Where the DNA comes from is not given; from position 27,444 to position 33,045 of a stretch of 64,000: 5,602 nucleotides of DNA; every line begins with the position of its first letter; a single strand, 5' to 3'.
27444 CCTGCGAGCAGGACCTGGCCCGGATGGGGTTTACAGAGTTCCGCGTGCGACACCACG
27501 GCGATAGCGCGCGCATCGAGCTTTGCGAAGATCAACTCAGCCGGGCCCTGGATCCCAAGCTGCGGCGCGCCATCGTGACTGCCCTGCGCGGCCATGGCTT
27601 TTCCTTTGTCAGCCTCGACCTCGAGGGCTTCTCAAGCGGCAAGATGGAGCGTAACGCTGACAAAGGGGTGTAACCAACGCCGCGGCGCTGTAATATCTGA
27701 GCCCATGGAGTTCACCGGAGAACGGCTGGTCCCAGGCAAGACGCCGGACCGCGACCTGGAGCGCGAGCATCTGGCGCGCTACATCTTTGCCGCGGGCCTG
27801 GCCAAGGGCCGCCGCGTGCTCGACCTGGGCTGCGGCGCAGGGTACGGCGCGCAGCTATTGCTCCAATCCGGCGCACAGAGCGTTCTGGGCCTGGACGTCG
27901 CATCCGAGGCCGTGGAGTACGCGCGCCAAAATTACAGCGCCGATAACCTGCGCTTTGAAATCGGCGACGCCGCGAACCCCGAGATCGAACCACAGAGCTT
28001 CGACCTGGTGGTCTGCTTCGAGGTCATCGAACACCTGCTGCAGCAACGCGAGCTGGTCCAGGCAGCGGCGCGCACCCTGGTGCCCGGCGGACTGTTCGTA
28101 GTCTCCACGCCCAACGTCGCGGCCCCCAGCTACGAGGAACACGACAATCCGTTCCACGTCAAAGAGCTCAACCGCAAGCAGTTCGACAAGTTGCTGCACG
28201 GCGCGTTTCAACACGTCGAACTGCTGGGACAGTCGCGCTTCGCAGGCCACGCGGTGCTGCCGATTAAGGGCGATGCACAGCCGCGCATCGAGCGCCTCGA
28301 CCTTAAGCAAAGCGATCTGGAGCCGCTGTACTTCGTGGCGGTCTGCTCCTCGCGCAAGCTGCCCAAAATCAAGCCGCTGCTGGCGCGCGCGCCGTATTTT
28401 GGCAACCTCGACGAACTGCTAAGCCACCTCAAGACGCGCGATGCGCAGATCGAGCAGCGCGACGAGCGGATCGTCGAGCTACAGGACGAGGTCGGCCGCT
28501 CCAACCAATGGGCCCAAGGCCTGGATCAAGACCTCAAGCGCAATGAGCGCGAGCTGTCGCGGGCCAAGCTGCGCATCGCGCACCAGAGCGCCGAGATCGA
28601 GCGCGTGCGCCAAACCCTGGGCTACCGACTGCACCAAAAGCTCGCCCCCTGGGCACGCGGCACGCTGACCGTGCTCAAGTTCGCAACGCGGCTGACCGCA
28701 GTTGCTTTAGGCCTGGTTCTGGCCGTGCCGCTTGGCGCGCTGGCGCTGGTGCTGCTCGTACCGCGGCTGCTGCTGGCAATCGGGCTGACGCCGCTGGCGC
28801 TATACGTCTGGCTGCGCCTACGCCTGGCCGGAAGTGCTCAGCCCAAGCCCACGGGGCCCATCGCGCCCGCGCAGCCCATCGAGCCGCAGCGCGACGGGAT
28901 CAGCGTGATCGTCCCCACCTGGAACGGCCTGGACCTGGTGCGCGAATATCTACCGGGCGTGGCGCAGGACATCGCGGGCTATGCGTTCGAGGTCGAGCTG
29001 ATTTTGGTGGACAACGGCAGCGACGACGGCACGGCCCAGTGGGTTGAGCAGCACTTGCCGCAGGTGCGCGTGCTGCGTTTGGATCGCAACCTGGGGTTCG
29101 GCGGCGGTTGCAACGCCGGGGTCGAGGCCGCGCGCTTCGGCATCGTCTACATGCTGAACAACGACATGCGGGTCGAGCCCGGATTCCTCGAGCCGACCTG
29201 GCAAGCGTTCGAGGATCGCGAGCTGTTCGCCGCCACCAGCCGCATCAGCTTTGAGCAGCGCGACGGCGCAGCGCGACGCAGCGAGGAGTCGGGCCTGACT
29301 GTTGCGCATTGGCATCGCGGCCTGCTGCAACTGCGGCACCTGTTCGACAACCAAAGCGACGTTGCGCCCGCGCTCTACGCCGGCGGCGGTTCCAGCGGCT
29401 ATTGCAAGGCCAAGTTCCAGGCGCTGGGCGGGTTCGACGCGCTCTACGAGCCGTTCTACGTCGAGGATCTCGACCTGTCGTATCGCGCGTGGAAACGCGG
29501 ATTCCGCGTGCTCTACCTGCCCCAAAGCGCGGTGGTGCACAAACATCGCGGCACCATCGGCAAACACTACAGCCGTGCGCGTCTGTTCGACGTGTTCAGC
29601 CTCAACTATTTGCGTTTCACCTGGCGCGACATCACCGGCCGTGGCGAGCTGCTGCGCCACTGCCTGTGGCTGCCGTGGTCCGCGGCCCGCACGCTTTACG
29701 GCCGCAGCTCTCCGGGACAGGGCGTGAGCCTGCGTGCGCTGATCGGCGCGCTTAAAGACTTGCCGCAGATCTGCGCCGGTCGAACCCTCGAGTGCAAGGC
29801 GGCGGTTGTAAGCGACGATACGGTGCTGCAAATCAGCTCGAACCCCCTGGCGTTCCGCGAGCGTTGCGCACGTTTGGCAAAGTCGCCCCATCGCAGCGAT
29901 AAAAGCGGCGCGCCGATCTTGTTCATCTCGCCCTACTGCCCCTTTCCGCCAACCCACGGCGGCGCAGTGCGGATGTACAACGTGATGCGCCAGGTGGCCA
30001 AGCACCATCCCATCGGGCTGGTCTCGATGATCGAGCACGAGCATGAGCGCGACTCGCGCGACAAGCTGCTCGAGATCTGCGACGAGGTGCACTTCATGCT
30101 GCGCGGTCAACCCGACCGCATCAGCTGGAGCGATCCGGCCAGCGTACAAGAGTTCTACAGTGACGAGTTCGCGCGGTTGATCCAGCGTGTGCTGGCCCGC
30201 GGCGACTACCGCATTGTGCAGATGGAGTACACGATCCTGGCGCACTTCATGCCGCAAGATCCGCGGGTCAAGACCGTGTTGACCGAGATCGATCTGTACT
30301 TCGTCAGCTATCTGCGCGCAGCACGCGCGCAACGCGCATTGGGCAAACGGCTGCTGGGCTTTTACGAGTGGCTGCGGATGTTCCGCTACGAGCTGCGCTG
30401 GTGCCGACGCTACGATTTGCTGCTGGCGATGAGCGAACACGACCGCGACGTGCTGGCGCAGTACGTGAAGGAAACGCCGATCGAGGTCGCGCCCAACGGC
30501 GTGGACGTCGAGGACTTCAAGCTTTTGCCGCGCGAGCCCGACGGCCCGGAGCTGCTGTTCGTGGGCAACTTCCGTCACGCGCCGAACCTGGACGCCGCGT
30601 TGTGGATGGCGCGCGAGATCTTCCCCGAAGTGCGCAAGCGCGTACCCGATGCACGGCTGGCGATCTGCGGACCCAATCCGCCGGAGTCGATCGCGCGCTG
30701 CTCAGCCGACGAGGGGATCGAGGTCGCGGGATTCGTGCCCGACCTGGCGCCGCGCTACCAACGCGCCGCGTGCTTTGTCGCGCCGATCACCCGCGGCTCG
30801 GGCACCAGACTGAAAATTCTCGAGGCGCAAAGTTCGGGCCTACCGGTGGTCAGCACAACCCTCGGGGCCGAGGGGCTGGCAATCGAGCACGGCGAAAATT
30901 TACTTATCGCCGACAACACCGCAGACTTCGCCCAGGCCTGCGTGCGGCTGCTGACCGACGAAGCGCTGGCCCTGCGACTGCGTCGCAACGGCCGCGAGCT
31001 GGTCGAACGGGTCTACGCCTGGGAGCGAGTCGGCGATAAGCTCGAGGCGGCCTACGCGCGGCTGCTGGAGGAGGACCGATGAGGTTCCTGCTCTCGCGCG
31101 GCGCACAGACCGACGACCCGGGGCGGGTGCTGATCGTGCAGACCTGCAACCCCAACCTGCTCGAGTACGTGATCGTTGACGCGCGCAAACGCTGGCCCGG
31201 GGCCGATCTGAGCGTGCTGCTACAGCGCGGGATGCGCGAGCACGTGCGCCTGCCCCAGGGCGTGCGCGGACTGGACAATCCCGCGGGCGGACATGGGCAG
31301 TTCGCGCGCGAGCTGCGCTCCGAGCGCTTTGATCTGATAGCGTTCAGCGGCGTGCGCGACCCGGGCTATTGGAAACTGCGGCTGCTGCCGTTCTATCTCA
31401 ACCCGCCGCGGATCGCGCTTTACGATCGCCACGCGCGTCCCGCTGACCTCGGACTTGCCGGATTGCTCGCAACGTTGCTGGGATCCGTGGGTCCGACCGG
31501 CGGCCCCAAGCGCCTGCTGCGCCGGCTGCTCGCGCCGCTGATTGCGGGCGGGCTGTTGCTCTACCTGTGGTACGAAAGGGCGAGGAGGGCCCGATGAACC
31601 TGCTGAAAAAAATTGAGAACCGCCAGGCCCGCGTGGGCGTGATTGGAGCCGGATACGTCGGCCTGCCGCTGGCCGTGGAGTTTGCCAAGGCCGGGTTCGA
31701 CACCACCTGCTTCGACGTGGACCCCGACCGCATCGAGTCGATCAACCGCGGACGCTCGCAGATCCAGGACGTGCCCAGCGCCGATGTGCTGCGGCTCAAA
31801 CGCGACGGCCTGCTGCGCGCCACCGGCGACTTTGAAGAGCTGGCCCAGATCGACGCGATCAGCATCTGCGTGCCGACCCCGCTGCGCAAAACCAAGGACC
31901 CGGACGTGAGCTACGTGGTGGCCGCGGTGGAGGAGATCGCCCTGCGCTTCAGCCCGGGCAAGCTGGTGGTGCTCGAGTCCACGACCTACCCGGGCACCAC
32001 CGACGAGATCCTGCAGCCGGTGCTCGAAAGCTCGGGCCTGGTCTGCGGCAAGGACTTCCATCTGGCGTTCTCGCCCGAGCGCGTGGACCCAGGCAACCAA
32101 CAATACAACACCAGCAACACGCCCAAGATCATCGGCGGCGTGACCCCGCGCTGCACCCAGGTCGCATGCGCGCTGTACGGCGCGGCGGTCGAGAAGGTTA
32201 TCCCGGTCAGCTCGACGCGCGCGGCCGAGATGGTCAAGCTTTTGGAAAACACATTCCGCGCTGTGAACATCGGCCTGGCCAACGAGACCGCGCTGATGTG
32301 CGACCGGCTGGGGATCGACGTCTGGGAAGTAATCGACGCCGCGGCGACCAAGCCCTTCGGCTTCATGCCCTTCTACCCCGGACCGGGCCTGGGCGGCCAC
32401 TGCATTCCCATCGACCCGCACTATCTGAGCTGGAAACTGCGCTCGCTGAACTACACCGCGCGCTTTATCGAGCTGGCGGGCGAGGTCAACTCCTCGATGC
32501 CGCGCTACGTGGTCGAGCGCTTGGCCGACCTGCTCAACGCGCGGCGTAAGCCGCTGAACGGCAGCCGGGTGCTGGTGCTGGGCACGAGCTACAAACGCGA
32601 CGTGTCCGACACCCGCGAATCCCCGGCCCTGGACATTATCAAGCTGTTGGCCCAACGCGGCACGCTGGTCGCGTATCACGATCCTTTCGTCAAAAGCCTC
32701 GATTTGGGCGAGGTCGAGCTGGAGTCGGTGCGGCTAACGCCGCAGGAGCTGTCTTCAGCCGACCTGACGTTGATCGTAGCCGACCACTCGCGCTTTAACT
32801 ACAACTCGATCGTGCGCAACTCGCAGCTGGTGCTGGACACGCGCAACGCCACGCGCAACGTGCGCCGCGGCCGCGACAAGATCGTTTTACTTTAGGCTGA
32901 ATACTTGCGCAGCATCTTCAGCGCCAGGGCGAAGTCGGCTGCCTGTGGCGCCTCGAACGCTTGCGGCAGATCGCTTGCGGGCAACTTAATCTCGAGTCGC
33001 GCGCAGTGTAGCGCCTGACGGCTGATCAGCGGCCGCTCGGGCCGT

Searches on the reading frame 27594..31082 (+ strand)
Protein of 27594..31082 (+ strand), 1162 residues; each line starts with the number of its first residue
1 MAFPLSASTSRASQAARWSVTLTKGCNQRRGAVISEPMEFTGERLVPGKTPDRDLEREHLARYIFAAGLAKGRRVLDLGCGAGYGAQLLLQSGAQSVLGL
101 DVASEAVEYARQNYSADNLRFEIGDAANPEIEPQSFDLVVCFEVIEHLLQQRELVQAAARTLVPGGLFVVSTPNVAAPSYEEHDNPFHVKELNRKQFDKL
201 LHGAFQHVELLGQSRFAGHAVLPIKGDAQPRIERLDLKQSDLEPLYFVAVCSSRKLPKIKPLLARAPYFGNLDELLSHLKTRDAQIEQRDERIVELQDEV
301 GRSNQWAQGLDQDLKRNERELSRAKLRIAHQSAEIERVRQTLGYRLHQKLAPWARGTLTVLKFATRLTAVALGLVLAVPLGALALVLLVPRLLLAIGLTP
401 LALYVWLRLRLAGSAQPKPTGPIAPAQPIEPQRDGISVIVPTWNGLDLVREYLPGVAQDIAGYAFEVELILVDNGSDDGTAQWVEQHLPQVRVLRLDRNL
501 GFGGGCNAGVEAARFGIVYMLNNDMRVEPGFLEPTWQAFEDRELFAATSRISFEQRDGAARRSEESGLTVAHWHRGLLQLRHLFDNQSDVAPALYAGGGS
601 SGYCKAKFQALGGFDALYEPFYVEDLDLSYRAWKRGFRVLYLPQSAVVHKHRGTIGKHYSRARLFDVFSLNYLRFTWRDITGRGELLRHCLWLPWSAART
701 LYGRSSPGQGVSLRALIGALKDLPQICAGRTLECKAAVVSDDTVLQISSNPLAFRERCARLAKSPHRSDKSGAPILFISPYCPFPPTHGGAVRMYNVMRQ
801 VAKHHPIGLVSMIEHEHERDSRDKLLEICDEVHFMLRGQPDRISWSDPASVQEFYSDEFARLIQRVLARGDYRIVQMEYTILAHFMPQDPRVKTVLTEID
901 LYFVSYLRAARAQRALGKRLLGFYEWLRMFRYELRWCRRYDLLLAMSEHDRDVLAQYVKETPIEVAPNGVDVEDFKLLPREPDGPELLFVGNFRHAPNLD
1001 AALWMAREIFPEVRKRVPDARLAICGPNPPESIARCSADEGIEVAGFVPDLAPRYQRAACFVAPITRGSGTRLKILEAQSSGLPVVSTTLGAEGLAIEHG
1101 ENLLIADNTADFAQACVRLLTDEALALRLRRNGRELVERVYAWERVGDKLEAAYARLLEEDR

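Call 52: search_protein_families(library=pfam, proteins=[window:27594-31082:+], max_evalue=0.001)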
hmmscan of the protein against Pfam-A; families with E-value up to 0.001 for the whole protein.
window:27594-31082:+ (1162 aa): 17 families
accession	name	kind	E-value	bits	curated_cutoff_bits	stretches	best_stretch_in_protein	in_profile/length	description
PF13692.12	Glyco_trans_1_4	-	2.8e-29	102.6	27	1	985-1122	2-142/142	Glycosyl transferases group 1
PF00535.33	Glycos_transf_2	-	3.3e-21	76.4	23.3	1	437-573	1-133/168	Glycosyl transferase family 2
PF13847.12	Methyltransf_31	-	5.7e-20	71.9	27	1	71-194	3-127/145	Methyltransferase domain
PF08241.18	Methyltransf_11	-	1e-19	71.4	21.2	1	76-170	1-95/95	Methyltransferase domain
PF13649.12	Methyltransf_25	-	3.3e-19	69.8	27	1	75-166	1-97/97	Methyltransferase domain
PF13489.12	Methyltransf_23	-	6.2e-18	65.5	27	1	65-182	15-124/164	Methyltransferase domain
PF13641.12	Glyco_tranf_2_3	-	1.2e-16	61.9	27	1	436-654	3-216/230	Glycosyltransferase like family 2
PF08242.18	Methyltransf_12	-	3.3e-15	57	30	1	76-168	1-98/98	Methyltransferase domain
PF00534.26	Glycos_transf_1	-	6.2e-14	52.3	26.4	1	979-1135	10-171/172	Glycosyl transferases group 1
PF05175.20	MTS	-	2.2e-09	37.6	23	1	71-174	31-143/170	Methyltransferase small domain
PF06325.19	PrmA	-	7.6e-09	35.9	22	1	70-171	160-259/296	Ribosomal protein L11 methyltransferase (PrmA)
PF13632.12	Glyco_trans_2_3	-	7.9e-09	36.1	27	1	517-663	1-137/198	Glycosyl transferase family group 2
PF13439.12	Glyco_transf_4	-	1.5e-07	32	28.5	1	843-973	44-169/170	Glycosyltransferase Family 4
PF13524.12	Glyco_trans_1_2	-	2.3e-06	28.1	25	1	1009-1150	5-142/144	Glycosyl transferase-like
PF02353.26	CMAS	-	9.5e-06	25.6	27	1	67-172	58-166/273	Mycolic acid cyclopropane synthetase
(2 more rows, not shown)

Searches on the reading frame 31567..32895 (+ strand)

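Call 52: search_protein_families(library=pfam, proteins=[window:31567-32895:+], max_evalue=0.001)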
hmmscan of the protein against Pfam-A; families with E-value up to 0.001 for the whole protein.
window:31567-32895:+ (442 aa): 8 families
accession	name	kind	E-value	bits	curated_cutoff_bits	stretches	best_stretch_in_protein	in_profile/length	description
PF03721.20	UDPG_MGDP_dh_N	-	3.4e-45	154.4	27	1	22-198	2-181/187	UDP-glucose/GDP-mannose dehydrogenase family, NAD binding domain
PF00984.24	UDPG_MGDP_dh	-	5.3e-33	113.4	25.4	1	218-309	1-93/94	UDP-glucose/GDP-mannose dehydrogenase family, central domain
PF03720.21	UDPG_MGDP_dh_C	-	1.2e-19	71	30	1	336-430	1-102/103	UDP-glucose/GDP-mannose dehydrogenase family, UDP binding domain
PF03446.21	NAD_binding_2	-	5.4e-07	30.2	21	1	22-151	1-106/161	NAD binding domain of 6-phosphogluconate dehydrogenase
PF02737.24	3HCDH_N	-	8e-05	23.1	22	1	23-63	2-42/180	3-hydroxyacyl-CoA dehydrogenase, NAD binding domain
PF00899.27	ThiF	-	0.00023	20.8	28.1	1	19-135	19-132/238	ThiF family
PF01262.27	AlaDh_PNT_C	-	0.00026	20.9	23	1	4-61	11-69/214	Alanine dehydrogenase/PNT, C-terminal domain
PF02558.23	ApbA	-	0.0005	20.2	22.2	1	23-103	1-75/150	Ketopantoate reductase PanE/ApbA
